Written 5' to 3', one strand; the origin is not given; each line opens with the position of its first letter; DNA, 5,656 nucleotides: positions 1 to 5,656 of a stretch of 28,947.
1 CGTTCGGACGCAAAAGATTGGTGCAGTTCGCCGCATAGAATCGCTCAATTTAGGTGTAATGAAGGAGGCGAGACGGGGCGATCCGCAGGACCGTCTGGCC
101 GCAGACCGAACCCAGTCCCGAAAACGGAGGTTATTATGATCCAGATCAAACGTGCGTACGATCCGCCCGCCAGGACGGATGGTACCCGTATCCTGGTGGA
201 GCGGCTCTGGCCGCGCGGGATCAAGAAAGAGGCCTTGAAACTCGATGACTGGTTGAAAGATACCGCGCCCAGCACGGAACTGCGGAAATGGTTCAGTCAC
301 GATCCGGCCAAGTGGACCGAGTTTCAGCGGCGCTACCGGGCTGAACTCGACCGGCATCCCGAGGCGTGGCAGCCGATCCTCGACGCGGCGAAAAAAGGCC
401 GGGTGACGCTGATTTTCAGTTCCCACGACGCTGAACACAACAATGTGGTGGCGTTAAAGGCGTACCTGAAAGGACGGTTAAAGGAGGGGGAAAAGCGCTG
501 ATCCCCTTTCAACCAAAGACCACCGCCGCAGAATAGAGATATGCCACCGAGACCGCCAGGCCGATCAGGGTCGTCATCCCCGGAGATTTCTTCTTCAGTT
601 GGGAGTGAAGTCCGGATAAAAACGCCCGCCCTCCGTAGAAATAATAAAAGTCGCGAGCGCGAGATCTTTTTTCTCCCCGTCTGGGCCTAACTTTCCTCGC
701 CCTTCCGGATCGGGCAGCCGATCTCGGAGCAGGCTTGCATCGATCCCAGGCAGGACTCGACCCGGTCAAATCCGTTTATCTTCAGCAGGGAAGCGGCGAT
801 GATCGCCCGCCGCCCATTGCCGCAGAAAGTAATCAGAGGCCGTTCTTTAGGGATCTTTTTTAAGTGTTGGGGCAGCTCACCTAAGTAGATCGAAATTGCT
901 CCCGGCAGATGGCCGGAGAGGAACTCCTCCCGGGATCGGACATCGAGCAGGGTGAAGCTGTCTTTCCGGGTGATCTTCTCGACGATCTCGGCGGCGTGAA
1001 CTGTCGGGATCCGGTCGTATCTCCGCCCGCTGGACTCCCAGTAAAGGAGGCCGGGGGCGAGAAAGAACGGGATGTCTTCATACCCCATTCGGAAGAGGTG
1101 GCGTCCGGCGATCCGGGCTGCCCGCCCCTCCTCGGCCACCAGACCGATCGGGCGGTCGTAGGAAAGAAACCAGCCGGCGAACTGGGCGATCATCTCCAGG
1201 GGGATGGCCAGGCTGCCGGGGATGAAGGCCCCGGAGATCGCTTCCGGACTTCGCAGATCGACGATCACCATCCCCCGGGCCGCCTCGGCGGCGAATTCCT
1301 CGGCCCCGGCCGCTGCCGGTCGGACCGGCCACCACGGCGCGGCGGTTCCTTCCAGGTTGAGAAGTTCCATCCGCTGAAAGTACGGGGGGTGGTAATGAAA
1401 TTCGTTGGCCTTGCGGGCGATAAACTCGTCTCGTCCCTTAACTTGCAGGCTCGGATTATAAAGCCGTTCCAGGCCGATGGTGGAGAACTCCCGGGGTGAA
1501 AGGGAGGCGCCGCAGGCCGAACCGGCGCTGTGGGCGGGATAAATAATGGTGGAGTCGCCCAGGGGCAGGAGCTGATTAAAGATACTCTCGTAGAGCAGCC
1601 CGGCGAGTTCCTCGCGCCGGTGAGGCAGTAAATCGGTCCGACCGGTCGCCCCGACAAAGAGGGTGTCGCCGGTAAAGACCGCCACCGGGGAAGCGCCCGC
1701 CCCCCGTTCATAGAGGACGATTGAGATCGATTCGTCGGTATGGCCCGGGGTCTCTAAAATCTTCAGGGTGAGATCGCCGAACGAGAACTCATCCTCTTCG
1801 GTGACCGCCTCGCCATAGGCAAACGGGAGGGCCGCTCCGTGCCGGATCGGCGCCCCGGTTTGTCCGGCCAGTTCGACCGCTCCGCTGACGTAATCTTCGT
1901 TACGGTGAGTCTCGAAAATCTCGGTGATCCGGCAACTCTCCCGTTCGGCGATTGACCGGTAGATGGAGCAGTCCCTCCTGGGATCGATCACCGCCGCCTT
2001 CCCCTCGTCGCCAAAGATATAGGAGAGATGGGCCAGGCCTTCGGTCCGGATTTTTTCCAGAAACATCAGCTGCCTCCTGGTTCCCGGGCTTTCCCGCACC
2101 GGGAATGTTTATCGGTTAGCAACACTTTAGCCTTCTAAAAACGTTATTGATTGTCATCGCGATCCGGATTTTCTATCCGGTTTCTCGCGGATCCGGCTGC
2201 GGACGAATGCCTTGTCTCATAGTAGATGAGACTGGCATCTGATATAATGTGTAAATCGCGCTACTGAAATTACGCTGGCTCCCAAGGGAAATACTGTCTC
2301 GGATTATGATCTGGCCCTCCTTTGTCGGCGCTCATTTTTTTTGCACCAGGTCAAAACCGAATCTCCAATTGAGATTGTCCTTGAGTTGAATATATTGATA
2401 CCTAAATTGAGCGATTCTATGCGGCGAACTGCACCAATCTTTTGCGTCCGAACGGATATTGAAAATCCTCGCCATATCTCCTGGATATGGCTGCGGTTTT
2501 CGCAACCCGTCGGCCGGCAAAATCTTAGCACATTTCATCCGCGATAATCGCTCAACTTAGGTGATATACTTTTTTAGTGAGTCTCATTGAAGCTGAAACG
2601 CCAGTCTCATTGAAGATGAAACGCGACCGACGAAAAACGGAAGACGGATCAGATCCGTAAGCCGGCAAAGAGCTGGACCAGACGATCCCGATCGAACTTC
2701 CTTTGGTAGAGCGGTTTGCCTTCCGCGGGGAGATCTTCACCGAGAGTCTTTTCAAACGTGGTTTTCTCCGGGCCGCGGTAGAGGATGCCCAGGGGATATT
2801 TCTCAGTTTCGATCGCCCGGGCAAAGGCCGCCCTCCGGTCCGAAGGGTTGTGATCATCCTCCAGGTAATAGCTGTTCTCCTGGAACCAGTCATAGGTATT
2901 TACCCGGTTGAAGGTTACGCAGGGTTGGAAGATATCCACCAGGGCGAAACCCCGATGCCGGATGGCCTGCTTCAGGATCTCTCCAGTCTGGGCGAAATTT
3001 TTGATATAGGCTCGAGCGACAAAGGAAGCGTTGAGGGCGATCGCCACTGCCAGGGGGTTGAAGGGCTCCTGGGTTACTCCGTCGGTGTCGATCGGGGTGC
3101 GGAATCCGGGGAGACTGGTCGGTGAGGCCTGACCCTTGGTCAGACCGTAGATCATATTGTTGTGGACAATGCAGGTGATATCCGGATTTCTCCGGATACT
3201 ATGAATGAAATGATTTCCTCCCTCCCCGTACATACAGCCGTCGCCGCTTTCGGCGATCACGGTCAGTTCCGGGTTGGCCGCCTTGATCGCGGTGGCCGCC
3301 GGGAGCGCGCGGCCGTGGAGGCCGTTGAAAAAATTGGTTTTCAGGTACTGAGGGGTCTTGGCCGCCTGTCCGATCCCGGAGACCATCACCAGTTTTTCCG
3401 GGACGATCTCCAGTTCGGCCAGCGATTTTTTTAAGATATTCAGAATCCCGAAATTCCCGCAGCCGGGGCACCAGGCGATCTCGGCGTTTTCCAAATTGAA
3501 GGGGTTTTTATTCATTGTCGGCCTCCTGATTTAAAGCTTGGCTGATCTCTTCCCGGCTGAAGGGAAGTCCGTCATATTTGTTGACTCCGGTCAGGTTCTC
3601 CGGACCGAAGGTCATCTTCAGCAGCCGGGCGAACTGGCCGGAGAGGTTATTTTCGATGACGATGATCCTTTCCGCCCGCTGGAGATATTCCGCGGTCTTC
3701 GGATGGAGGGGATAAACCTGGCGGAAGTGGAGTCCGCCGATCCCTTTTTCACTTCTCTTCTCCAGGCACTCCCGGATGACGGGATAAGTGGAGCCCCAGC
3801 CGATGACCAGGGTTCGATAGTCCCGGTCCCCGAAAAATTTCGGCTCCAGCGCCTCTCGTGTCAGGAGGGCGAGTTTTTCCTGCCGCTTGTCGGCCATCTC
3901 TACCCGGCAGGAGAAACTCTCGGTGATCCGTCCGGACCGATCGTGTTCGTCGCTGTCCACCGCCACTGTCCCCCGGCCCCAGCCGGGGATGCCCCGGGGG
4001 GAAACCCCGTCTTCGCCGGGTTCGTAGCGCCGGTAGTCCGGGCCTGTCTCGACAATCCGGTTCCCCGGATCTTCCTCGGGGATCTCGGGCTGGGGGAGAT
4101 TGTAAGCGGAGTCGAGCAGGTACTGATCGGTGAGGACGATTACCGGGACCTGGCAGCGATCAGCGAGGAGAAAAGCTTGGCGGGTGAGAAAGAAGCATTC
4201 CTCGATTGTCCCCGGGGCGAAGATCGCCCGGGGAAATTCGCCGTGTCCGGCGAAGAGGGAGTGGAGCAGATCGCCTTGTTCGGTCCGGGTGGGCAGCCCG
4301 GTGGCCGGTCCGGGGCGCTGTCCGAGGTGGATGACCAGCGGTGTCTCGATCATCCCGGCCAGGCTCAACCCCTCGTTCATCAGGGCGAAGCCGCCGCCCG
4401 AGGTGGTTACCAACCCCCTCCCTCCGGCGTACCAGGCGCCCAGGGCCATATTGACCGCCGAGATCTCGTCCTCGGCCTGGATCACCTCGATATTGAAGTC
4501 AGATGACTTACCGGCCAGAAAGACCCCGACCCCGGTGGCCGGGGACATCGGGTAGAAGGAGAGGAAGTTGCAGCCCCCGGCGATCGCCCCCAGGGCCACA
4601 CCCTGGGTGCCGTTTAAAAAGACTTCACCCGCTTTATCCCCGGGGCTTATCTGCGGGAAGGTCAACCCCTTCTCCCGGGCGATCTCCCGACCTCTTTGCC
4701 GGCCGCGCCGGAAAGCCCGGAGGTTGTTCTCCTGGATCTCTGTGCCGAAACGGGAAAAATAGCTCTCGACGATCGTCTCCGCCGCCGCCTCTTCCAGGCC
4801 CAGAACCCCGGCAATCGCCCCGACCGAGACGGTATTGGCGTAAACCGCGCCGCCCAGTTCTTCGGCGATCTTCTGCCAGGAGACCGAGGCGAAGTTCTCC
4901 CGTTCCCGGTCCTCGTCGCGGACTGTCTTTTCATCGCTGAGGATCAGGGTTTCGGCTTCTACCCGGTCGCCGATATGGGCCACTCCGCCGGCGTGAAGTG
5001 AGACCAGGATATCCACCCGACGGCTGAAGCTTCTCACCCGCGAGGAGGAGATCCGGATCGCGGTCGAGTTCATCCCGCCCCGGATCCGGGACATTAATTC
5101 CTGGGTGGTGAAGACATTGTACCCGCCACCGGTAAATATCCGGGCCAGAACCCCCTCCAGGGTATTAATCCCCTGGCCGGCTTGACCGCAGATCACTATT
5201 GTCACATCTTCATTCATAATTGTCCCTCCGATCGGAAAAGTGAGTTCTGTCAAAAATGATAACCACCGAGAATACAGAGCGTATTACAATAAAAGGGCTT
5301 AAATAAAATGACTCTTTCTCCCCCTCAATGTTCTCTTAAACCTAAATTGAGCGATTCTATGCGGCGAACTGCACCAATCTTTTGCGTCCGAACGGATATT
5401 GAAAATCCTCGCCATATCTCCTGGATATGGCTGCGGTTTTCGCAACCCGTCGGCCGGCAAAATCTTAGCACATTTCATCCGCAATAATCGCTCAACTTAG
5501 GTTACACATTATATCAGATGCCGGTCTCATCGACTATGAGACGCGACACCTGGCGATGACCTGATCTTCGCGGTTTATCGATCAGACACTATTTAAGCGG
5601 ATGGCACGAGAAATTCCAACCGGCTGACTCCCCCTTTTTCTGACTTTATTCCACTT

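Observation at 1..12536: Burst of a 161-bp TIR/TSD element (MITE): six near-identical copies in 12.5 kb, none in the remaining 16 kb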

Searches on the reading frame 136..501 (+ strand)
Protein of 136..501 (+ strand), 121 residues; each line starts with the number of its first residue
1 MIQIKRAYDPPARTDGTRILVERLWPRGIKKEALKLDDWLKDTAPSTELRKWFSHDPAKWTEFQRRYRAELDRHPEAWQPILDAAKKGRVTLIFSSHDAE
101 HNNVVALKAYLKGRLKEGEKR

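Call 71: search_protein_families(library=pfam, proteins=[window:136-501:+], max_evalue=0.01)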
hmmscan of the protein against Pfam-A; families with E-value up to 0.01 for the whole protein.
window:136-501:+ (121 aa): 3 families
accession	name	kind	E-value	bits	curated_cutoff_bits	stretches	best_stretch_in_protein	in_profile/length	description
PF22752.1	DUF488-N3i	-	5.8e-46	156.7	27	1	1-118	1-118/131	Inactive DUF488-N3 subclade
PF04343.18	DUF488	-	2.3e-32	112.6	22.2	1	3-111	1-121/121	Domain of unknown function DUF488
PF22751.1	DUF488-N3a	-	9.5e-26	90.9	27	1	2-113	1-116/118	Active DUF488-N3 subclade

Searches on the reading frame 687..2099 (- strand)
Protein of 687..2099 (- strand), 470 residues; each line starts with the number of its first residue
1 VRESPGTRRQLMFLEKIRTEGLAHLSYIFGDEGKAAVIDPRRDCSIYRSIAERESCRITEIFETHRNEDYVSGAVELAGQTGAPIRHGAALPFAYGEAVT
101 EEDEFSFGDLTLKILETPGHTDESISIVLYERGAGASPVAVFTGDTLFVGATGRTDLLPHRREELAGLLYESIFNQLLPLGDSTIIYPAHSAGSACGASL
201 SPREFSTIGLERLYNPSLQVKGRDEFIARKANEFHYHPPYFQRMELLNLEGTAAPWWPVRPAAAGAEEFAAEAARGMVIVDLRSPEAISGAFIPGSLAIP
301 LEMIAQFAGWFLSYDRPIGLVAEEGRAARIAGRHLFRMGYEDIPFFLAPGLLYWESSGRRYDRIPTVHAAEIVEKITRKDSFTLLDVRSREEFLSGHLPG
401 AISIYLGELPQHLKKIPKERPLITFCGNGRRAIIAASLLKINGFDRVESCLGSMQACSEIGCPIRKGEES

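Call 10: search_protein_families(library=pfam, proteins=[window:687-2099:-])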
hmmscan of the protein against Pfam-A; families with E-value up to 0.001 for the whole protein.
window:687-2099:- (470 aa): 2 families
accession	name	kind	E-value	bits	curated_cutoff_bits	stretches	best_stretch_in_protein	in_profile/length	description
PF00581.25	Rhodanese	-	4.7e-21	75.6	22.2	2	373-456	5-98/102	Rhodanese-like domain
PF00753.33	Lactamase_B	-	7.8e-12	46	22.7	1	22-162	4-162/196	Metallo-beta-lactamase superfamily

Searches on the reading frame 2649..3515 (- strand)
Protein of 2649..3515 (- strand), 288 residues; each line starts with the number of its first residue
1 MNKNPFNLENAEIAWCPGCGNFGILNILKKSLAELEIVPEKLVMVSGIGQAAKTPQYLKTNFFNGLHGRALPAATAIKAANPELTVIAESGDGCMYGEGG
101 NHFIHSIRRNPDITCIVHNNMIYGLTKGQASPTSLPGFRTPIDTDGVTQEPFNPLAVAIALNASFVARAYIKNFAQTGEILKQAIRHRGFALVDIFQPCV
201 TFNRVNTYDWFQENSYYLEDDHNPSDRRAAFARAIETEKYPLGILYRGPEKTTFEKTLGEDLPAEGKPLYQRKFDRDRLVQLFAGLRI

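Call 10: search_protein_families(library=pfam, proteins=[window:2649-3515:-])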
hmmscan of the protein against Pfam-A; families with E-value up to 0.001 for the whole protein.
window:2649-3515:- (288 aa): 2 families
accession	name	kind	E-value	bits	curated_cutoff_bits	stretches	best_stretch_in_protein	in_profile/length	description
PF02775.26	TPP_enzyme_C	-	6.2e-30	104.4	21.9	1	52-195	16-151/151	Thiamine pyrophosphate enzyme, C-terminal TPP binding domain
PF12367.13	PFO_beta_C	-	1.8e-24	86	24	1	199-259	1-62/66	Pyruvate ferredoxin oxidoreductase beta subunit C terminal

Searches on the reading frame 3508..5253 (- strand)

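Call 10: search_protein_families(library=pfam, proteins=[window:3508-5253:-])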
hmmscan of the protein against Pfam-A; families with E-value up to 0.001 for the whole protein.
window:3508-5253:- (581 aa): 2 families
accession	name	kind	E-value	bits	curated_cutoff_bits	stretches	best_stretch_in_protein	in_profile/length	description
PF01855.24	POR_N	-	6.3e-52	177.1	27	1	222-454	2-229/231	Pyruvate flavodoxin/ferredoxin oxidoreductase, thiamine diP-bdg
PF01558.24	POR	-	1.9e-30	106.7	27.4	1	25-186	1-173/173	Pyruvate ferredoxin/flavodoxin oxidoreductase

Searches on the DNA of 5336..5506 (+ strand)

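Call 22: search_dna_similar(query=window:5336-5506:+, collection=plasmids, mode=distant, max_evalue=10)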
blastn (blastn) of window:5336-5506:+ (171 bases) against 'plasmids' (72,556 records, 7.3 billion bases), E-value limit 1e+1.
Records with a match: 6; places in all: 6; records where one place covers at least 80% of the query: 0.
Best place of each record, by identity: >=99% 1; 80-90% 5.
By first word of the organism name: Martelella 1; Diaphorobacter 1; Mitsuaria 1; Sphingorhabdus 1; Pseudoalteromonas 1; Kovacikia 1.
By predicted mobility (MOB-suite, as given by PLSDB): non-mobilizable 6.
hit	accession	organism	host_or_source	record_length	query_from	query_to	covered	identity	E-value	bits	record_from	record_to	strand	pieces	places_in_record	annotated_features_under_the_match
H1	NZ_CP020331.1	Martelella mediterranea DSM 17316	-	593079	64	108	26%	84.4%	1e-2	47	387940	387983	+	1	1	none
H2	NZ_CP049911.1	Diaphorobacter sp. HDW4A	Hydrophilus acuminatus,single bacterial ...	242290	64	108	26%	84.4%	1e-2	47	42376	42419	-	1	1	none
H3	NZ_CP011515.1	Mitsuaria sp. 7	Bacterium from forest soil.,forest soil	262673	64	108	26%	82.2%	1e-1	44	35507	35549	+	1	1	none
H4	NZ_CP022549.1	Sphingorhabdus sp. YGSMI21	cell culture,West sea sediment in South ...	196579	36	78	25%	82.6%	6e+0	38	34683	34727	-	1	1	traU: conjugal transfer pilus assembly protein TraU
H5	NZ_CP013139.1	Pseudoalteromonas sp. Bsw20308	seawater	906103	135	169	20%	82.9%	6e+0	37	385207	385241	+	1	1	TonB-dependent receptor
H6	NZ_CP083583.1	Kovacikia minuta CCNUW1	cell culture,fresh water lake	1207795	6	25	12%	100.0%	6e+0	37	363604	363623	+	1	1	record has no annotation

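Call 23: get_annotated_region(hit=H6, flank=4000)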
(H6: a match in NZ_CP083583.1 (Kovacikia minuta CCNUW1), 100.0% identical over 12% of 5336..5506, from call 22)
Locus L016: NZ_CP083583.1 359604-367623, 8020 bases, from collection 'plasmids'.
description: Kovacikia minuta CCNUW1 strain CCNU0001 plasmid pA, complete sequence
organism: Kovacikia minuta CCNUW1 (NCBI taxid 2653194)
taxonomy: Bacteria; Cyanobacteriota; Cyanophyceae; Leptolyngbyales; Leptolyngbyaceae; Kovacikia; Kovacikia minuta; Kovacikia minuta CCNUW1
host: -; source: cell culture,fresh water lake; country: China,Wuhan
typing (MOB-suite, as given by PLSDB): non-mobilizable
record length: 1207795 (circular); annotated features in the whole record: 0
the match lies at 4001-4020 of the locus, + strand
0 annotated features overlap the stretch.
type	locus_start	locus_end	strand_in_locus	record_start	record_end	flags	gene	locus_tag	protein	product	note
